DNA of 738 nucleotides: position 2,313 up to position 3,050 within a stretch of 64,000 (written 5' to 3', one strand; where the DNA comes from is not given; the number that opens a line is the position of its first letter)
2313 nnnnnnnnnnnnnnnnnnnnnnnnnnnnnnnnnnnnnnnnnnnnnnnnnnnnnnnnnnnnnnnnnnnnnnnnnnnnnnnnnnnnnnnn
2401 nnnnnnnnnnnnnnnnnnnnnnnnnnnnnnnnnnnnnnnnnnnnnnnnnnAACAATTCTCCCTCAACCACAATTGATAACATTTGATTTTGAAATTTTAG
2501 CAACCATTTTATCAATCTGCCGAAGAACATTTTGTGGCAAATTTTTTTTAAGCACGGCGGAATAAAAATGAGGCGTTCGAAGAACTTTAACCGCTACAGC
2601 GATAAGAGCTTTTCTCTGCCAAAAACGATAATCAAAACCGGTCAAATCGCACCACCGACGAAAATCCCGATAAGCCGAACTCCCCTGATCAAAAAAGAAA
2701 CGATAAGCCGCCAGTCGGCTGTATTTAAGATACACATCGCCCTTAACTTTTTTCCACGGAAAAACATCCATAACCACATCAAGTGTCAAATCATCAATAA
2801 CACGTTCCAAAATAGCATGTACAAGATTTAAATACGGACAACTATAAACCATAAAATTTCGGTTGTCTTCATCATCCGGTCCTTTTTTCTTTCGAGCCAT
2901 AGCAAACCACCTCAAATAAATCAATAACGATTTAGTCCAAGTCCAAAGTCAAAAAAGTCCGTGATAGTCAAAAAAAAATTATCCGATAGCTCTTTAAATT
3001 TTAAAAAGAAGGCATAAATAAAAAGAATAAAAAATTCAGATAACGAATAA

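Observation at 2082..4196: Prophage-immunity-like module between lon and atpC: non-cleavable CI-type repressor divergent from a two-gene operon of unknowns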

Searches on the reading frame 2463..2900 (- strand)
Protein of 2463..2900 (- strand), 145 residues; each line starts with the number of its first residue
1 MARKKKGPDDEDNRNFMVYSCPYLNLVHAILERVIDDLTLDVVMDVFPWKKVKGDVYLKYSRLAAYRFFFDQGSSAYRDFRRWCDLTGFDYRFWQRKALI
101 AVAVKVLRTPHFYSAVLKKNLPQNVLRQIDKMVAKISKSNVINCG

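Call 3: search_protein_families(library=pfam, proteins=[window:2463-2900:-], max_evalue=1)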
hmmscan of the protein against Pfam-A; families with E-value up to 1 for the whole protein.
window:2463-2900:- (145 aa): 0 families

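Call 4: search_protein_families(library=phrogs, proteins=[window:2463-2900:-], max_evalue=1)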
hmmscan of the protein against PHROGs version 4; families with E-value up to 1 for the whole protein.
window:2463-2900:- (145 aa): 3 families
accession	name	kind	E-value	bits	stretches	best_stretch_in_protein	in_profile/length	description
phrog_25305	-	tail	0.082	11.9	1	101-141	516-554/820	tail fiber protein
phrog_35366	-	unknown function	0.16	13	0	13-51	15-52/62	-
phrog_1443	-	unknown function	0.2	12.8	1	64-107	45-85/97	-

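Call 5: search_protein_families(library=ncbifam, proteins=[window:2463-2900:-], max_evalue=1)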
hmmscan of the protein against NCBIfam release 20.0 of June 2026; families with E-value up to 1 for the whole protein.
window:2463-2900:- (145 aa): 1 family
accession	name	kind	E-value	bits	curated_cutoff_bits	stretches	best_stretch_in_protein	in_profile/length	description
NF003273.0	PRK04260.1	equivalog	0.048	12.2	616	1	67-131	21-85/376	acetylornithine transaminase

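Call 9: find_homologous_proteins(query=window:2463-2900:-, max_evalue=0.001)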
Query window:2463-2900:- (145 aa): 2 proteins with E <= 0.001 among 20 candidates.
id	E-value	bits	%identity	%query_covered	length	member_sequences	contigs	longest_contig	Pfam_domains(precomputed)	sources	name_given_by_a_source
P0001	1.4e-93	329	99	100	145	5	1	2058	-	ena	-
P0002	3.2e-71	256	77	99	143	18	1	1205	-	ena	-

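Call 13: find_encoding_contigs(protein=P0002, flank=10000, max_places=6)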
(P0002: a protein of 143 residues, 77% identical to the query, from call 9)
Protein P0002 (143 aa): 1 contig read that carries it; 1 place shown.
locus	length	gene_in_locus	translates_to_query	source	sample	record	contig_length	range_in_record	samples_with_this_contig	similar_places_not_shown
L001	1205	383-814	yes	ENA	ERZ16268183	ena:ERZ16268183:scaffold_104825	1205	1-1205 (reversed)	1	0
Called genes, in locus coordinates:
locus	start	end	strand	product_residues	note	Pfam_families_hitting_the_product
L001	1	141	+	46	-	?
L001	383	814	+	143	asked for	-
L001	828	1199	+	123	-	PF19889:DUF6362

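Call 14: find_related_loci(query=A1, collection=genome_contigs, flank=10000)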
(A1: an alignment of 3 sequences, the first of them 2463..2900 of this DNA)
Query A1 (145 aa) in genome_contigs; peptide patterns used: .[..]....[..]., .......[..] (x = any residue, [..] = any of these).
365 stretches matched a pattern; 3 encode a relative of the query (tblastn E <= 1e-3); 3 distinct loci.
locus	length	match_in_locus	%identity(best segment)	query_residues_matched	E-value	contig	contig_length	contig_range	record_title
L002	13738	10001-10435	77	1-145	8e-77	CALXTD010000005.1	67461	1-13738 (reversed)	MAG: uncultured Alphaproteobacteria bacterium isolate BRZ_RF__bin97 genome assembly, contig: BRZ_RF__NODE_378_length_674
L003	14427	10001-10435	77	1-145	6e-77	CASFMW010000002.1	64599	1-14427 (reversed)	uncultured proteobacterium isolate O25_L1_391391_idba_bin.172 genome assembly, contig: O25_L1_391391_idba_bin.172.fa_sca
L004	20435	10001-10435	77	1-145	2e-76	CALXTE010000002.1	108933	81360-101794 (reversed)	MAG: uncultured Alphaproteobacteria bacterium isolate BRZ_SN__bin90 genome assembly, contig: BRZ_SN__NODE_189_length_108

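Call 23: search_protein_representatives(alignment_id=A1)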
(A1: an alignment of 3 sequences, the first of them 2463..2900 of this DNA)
Query: 3 sequences, 145 profile positions. Proteins with E-value up to 0.001 (for the whole library): 16; up to 1e-10: 8; up to 1e-30: 1. The best 16 are listed.
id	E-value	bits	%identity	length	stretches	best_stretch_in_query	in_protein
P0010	1.2e-59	217.2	-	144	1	1-141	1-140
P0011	2.5e-28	115.6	-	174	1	14-138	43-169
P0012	1.4e-27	113.1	-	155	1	21-140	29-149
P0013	7.6e-19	84.9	-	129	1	18-139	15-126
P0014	2.4e-16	76.7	-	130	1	11-140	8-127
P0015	2.7e-16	76.6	-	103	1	20-90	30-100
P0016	4.2e-16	76.0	-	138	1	1-117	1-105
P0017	5.2e-11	59.4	-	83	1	7-63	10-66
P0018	7.9e-10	55.6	-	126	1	77-140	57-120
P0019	1.0e-09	55.3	-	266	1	5-67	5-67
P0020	1.7e-06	44.8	-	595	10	12-97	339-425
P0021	1.9e-05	41.4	-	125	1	52-116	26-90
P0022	5.0e-05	40.0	-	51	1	7-46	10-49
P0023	8.6e-05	39.3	-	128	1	54-116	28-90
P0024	8.7e-04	36.0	-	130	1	22-113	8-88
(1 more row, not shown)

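Call 27: find_homologous_proteins(query=A6, max_evalue=0.001)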
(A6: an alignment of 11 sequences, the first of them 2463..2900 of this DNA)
Query A6 (11 sequences) (145 aa, profile of the alignment): 15 proteins with E <= 0.001 among 2481 candidates.
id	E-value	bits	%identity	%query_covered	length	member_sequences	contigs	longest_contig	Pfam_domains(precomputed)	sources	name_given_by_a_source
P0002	1.9e-48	182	77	99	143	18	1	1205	-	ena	-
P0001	2.0e-47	178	99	100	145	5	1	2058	-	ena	-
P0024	2.3e-37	146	30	61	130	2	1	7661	-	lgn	-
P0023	3.8e-37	145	32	65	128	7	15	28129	-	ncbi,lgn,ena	-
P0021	1.0e-35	140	32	59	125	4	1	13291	-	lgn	-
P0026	5.7e-35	138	50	92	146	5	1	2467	-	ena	-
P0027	1.3e-34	137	33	59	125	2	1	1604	-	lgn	-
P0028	1.5e-32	130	36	61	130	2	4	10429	-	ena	-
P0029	3.3e-31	126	40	39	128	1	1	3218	-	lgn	-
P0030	4.8e-30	122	33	61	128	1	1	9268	-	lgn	-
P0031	5.5e-30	122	34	61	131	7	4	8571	-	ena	-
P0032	3.7e-29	119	33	32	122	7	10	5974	-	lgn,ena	-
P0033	1.3e-28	117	32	34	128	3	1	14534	-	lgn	-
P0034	5.4e-27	112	33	32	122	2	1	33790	-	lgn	-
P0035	6.9e-11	60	74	48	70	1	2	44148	-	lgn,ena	-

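Call 28: find_encoding_contigs(protein=P0023, flank=10000, max_places=4)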
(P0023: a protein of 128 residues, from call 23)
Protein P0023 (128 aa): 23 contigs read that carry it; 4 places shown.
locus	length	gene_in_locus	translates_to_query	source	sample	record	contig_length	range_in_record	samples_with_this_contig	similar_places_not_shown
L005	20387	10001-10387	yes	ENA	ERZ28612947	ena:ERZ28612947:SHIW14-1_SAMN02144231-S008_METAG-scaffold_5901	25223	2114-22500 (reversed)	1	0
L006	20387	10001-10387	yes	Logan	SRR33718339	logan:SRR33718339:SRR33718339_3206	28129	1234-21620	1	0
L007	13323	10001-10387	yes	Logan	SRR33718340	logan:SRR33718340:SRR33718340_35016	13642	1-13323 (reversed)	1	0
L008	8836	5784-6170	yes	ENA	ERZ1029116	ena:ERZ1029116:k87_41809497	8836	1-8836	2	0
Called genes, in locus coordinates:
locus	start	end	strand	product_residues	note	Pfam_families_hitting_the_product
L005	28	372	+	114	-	-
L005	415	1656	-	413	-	PF12704:MacB_PCD, PF02687:FtsX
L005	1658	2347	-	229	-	PF02463:SMC_N (weak), PF00005:ABC_tran, PF13304:AAA_21 (faint)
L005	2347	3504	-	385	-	PF25917:BSH_RND, PF25973:BSH_CzcB, PF25885:HH_EMRA (faint), PF25876:HH_MFP_RND (weak), PF25954:Beta-barrel_RND_2, PF25990:Beta-barrel_YknX, PF26002:Beta-barrel_AprE (weak), PF25989:YknX_C (weak)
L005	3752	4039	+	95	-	-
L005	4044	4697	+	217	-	-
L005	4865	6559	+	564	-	PF00133:tRNA-synt_1, PF09334:tRNA-synt_1g, PF08264:Anticodon_1, PF19303:Anticodon_3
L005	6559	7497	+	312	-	-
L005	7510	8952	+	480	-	PF02386:TrkH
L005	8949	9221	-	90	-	-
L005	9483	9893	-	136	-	PF12844:HTH_19 (weak), PF13560:HTH_31 (weak), PF01381:HTH_3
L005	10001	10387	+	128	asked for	-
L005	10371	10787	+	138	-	PF19889:DUF6362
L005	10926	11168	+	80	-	-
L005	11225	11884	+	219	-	-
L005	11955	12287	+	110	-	-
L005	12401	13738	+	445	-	PF04466:Terminase_3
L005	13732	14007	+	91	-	PF00166:Cpn10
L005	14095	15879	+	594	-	-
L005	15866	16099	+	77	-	-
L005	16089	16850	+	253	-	-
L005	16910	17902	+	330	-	-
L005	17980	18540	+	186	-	-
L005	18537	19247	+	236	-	-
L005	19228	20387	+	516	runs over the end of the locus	-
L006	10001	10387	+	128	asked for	-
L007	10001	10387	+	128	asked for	-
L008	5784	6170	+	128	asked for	-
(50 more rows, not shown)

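Call 29: find_encoding_contigs(protein=P0034, flank=10000, max_places=3)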
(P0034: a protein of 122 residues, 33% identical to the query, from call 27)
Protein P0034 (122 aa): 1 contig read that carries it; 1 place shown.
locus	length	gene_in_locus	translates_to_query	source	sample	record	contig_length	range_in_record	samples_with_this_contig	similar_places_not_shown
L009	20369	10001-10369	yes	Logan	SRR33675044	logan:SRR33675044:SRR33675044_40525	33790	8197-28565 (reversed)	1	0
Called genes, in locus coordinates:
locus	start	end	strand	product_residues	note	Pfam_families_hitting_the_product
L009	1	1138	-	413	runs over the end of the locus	PF12704:MacB_PCD, PF02687:FtsX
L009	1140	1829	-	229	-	PF02463:SMC_N (weak), PF00005:ABC_tran, PF13304:AAA_21 (faint)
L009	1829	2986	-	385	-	PF25917:BSH_RND, PF25973:BSH_CzcB, PF25954:Beta-barrel_RND_2, PF25990:Beta-barrel_YknX, PF26002:Beta-barrel_AprE (weak), PF25989:YknX_C (weak)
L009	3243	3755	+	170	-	-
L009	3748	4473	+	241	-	-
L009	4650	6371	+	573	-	PF00133:tRNA-synt_1, PF09334:tRNA-synt_1g, PF08264:Anticodon_1, PF19303:Anticodon_3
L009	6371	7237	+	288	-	-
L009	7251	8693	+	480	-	PF02386:TrkH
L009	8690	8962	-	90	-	-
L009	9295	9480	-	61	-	-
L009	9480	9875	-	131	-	PF01381:HTH_3, PF13560:HTH_31 (weak)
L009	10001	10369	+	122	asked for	-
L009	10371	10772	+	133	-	PF19889:DUF6362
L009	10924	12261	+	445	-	PF04466:Terminase_3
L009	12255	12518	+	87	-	PF00166:Cpn10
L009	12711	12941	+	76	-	-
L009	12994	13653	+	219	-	-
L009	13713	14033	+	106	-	-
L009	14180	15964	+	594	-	-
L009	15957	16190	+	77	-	-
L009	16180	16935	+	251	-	-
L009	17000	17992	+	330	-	-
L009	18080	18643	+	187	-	-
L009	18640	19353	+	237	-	-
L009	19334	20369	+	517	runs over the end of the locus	-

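Call 30: find_encoding_contigs(protein=P0021, flank=10000, max_places=3)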
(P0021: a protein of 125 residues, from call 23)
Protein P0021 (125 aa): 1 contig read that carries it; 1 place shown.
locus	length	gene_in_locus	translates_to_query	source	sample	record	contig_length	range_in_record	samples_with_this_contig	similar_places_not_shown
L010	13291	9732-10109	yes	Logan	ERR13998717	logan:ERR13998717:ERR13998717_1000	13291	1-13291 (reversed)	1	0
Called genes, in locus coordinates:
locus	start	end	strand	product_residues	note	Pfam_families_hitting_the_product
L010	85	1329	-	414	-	PF12704:MacB_PCD, PF02687:FtsX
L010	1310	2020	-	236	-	PF00005:ABC_tran, PF02463:SMC_N (weak), PF13304:AAA_21 (faint)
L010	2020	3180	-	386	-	PF25917:BSH_RND, PF25973:BSH_CzcB, PF25876:HH_MFP_RND (faint), PF25954:Beta-barrel_RND_2, PF25990:Beta-barrel_YknX, PF26002:Beta-barrel_AprE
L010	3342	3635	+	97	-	-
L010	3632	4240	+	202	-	-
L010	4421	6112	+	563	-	PF00133:tRNA-synt_1, PF09334:tRNA-synt_1g, PF08264:Anticodon_1 (weak), PF19303:Anticodon_3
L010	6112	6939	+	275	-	-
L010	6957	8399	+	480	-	PF02386:TrkH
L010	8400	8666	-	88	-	-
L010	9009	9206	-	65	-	-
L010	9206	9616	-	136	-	PF13560:HTH_31 (weak), PF01381:HTH_3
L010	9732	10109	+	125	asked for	-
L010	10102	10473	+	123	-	PF19889:DUF6362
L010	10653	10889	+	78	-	-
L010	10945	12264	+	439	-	PF04466:Terminase_3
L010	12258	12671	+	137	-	PF00277:SAA (weak)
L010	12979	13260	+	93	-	PF00166:Cpn10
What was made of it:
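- Homologous pairs head structural operons (calls 28-30).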

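Call 35: find_encoding_contigs(protein=P0028, flank=10000, max_places=3)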
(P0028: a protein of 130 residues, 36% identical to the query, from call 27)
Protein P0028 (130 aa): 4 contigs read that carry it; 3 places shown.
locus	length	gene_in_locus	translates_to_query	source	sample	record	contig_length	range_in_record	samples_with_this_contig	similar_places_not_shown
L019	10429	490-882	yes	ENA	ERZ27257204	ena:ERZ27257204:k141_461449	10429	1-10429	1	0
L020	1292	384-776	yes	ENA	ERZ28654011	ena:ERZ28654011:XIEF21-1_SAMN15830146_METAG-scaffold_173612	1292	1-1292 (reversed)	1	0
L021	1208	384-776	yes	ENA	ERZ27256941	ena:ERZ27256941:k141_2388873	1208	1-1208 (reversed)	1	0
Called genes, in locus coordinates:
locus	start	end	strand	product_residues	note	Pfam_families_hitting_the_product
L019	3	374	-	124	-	?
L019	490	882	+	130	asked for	-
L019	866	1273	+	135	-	PF19889:DUF6362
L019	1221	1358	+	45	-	-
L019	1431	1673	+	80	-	-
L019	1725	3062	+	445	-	PF04466:Terminase_3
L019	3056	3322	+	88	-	PF00166:Cpn10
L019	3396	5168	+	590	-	-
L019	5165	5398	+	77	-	-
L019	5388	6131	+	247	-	-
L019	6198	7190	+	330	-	-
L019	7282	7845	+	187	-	-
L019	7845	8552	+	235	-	-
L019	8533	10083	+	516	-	-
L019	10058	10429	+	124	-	?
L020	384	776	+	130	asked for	-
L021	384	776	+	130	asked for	-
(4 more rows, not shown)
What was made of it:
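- The pair sits directly upstream of TerL in L009, and close to TerL in L005, L010 and L019 (calls 28-30, 35).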

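Call 37: search_solved_structures(query=A6, max_evalue=10)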
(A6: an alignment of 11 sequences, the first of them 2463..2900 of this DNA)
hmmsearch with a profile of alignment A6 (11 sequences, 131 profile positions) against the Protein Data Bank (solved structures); distinct sequences matched with E-value up to 10: 1.
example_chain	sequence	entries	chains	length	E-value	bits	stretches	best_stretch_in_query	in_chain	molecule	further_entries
3ley_H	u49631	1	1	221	1.1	12.5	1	53-99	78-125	6a7 Antibody Heavy Chain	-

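Call 51: predict_structure(alignment_id=A8)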
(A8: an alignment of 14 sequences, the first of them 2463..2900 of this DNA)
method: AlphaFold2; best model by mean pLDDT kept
length: 145 residues; sequences in the alignment: 14
mean_pLDDT: 78.8   pTM: 0.71
mean pLDDT of the five models: 78.8, 77.3, 76.6, 76.4, 75.5
residues with pLDDT >= 90: 54; 70-90: 50; 50-70: 32; < 50: 9
segments of 3 or more residues with pLDDT < 50: 1-3, 142-145
pLDDT, mean of each block of 10 residues (from residue 1): 52 59 89 91 55 66 90 94 93 94 88 78 87 85 43
secondary structure, 60 per line:
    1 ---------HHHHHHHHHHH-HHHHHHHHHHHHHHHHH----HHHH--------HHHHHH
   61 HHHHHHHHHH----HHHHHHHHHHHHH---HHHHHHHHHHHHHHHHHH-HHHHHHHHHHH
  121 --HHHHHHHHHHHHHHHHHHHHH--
elements in order: H10-20 H22-38 H43-46 H55-70 H75-87 H91-108 H110-120 H123-143

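Call 57: fold_search(model_id=the predicted structure, library=pdb)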
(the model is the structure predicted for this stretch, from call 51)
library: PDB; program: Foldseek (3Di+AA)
matches with E <= 10: 128; with E <= 0.001: 0
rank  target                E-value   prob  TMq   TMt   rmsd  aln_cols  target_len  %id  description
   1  2gsc_D                1.5e+00  0.15  0.23  0.27  11.3       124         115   14  Crystal Structure of the Conserved Hypothetical Cytosolic Protein Xcc0516 from Xanthomonas campestris (released 2006-10-03)
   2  2l0i_MODEL_1_A        1.9e+00  0.16  0.27  0.29  11.6       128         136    9  Solution structure of Rtt103 CTD-interacting domain bound to a Ser2 phosphorylated CTD peptide (released 2010-09-08)
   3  7q83_D                2.0e+00  0.13  0.26  0.25  13.4       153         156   12  Crystal structure of S. cerevisiae Sso2 in complex with the pleckstrin homology domain of Sec3 (released 2022-08-31)
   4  5bn3_A                2.4e+00  0.12  0.26  0.09  14.9       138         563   12  Structure of a unique ATP synthase NeqA-NeqB in complex with ADP from Nanoarcheaum equitans (released 2015-09-16)
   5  9oos_A                2.4e+00  0.05  0.16  0.05  28.6       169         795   14  Non-active state of Gly/Glu/Pregnenolone Sulfate bound hGluN1a-2B NMDAR (released 2025-10-29)
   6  5un1_E                2.9e+00  0.10  0.20  0.08  13.3       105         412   19  Crystal structure of GluN1/GluN2B delta-ATD NMDA receptor (released 2018-02-07)
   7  1ors_C                3.0e+00  0.10  0.25  0.27  13.0       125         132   12  X-ray structure of the KvAP potassium channel voltage sensor in complex with an Fab (released 2003-05-06)
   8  7naz                  3.0e+00  0.08  0.21  0.13  15.6       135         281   12  TPR-rich domain of EccA3 from M. smegmatis (released 2022-03-02)
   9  6fki_E                3.2e+00  0.12  0.26  0.09  15.6       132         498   11  Chloroplast F1Fo conformation 3 (released 2018-05-23)
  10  6fkh_C                3.2e+00  0.12  0.26  0.09  15.6       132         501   11  Chloroplast F1Fo conformation 2 (released 2018-05-23)
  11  4wr4                  3.4e+00  0.12  0.27  0.21   8.5       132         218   15  Crystal Structure of GST Mutated with Halogenated Tyrosine (7bGST-1) (released 2015-08-19)
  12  5w93_A                3.7e+00  0.10  0.26  0.28  10.5       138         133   14  p130Cas complex with paxillin LD1 (released 2017-09-06)
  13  9wg7_S2               3.7e+00  0.04  0.17  0.16  15.6       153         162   12  The structure of phycobilisome with a bicylindrical core from the cyanobacterium Synechococcus elongatus PCC 7942 (released 2026-04-01)
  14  5cwb                  3.9e+00  0.08  0.22  0.17  16.4       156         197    8  Crystal structure of de novo designed helical repeat protein DHR4 (released 2015-12-16)
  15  8imk_A                3.9e+00  0.04  0.18  0.17  15.3       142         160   10  D3-D4, D1-D2, D'3-D'4, D'1-D'2 cylinder in cyanobacterial phycobilisome from Anthocerotibacter panamensis (Cluster C) (released 2023-10-25)
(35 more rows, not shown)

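Call 62: find_related_loci(query=A8, collection=viral_contigs, flank=6000)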
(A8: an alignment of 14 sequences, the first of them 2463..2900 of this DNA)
Query A8 (145 aa) in viral_contigs; peptide patterns used: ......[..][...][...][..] (x = any residue, [..] = any of these).
6 stretches matched a pattern, but none encodes a relative of the query by tblastn (E <= 1e-3).

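Call 65: search_protein_families(library=phrogs, proteins=[L005:10926-11168:+, L005:11225-11884:+, L005:11955-12287:+, L005:12401-13738:+, L005:14095-15879:+, L005:16089-16850:+, L005:16910-17902:+, L005:17980-18540:+, L005:18537-19247:+, L019:8533-10083:+], max_evalue=0.01)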
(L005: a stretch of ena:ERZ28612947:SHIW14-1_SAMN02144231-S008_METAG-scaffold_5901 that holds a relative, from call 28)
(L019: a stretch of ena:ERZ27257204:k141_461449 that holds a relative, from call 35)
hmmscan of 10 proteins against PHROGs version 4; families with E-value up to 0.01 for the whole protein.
L005:10926-11168:+ (80 aa): 0 families

L005:11225-11884:+ (219 aa): 1 family
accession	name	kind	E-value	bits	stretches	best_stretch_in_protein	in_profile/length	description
phrog_5880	-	unknown function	4.8e-06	26.5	1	27-150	36-143/661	-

L005:11955-12287:+ (110 aa): 0 families

L005:12401-13738:+ (445 aa): 4 families
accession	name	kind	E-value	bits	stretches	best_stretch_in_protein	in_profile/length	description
phrog_3717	-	head and packaging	3.5e-52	178.6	1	11-257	10-264/277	terminase large subunit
phrog_2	-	head and packaging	7.5e-47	161.6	1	16-417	264-596/807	terminase large subunit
phrog_979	-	head and packaging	5.6e-05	23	1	5-158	147-305/642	terminase large subunit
phrog_5909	-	head and packaging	0.0081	16.3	0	242-329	105-196/285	terminase large subunit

L005:14095-15879:+ (594 aa): 2 families
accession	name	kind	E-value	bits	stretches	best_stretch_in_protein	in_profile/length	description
phrog_12082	-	head and packaging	8.4e-111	372.6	2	15-425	26-468/715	portal protein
phrog_156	-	head and packaging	8.7e-07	28.7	1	91-225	99-235/681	portal protein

L005:16089-16850:+ (253 aa): 0 families

L005:16910-17902:+ (330 aa): 2 families
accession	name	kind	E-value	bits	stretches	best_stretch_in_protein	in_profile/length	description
phrog_9953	-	head and packaging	4.1e-106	356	1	2-319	6-328/329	major head protein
phrog_14242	-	head and packaging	0.00017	21.4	1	135-275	210-342/396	major head protein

L005:17980-18540:+ (186 aa): 1 family
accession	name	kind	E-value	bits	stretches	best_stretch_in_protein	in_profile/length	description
phrog_20268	-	unknown function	2.1e-15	58.1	1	28-178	21-178/227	-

L005:18537-19247:+ (236 aa): 1 family
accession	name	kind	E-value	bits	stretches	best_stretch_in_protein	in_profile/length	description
phrog_6013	-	tail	1.5e-31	110.3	1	4-218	3-214/228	tail protein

L019:8533-10083:+ (516 aa): 3 families
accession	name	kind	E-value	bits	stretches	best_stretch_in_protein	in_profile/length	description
phrog_5107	-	lysis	2.4e-83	281.4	1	12-471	4-499/533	amidase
phrog_26502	-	head and packaging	2.1e-05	24.2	1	335-409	465-538/620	virion structural protein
phrog_3287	-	head and packaging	9.5e-05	22.4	1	23-137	13-135/524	virion structural protein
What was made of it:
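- On GafA / GafYZ GTA activators: Distant homologues do sit at the head of such a cluster (calls 28-30, 65).
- Homologous pairs (25-38% identity) lie behind a divergent HTH repressor and directly upstream of TerL, portal, major capsid and tail genes: calls 28-30, 35, 65. No TerS was recognised by PHROGs in those clusters (call 65).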

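Call 66: search_protein_families(library=pfam, alignment_id=A8, max_evalue=10)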
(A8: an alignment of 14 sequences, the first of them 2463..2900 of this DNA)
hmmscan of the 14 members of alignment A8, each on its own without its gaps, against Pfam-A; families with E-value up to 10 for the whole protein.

A. member 1, window:2463-2900:- (145 aa): 0 families

B. families by the number of members that match (of 14 scanned): 6 families
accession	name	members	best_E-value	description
PF02351.21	GDNF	2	0.00055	GDNF/GAS1 domain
PF11682.14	Zn_ribbon_11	2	1.6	Probable zinc-ribbon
PF03107.22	C1_2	1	0.014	C1 domain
PF16551.10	Quaking_NLS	1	0.015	Putative nuclear localisation signal of quaking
PF08679.17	DsrD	1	0.039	Dissimilatory sulfite reductase D (DsrD)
PF21151.2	CSN1_C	1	0.17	COP9 signalosome complex subunit 1, C-terminal helix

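Call 83: find_encoding_contigs(protein=P0026, flank=6000, max_places=3)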
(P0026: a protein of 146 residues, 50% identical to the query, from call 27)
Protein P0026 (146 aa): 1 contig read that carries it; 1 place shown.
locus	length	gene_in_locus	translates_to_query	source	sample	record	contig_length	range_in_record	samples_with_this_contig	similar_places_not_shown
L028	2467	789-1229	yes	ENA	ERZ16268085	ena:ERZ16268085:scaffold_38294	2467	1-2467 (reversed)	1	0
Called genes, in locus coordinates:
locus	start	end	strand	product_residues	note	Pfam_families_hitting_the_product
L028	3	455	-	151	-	?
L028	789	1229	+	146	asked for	-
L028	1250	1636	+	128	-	PF19889:DUF6362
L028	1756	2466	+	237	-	?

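Call 85: search_protein_families(library=padloc, proteins=[window:2463-2900:-], max_evalue=1)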
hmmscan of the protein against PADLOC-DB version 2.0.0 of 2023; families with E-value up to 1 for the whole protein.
window:2463-2900:- (145 aa): 0 families
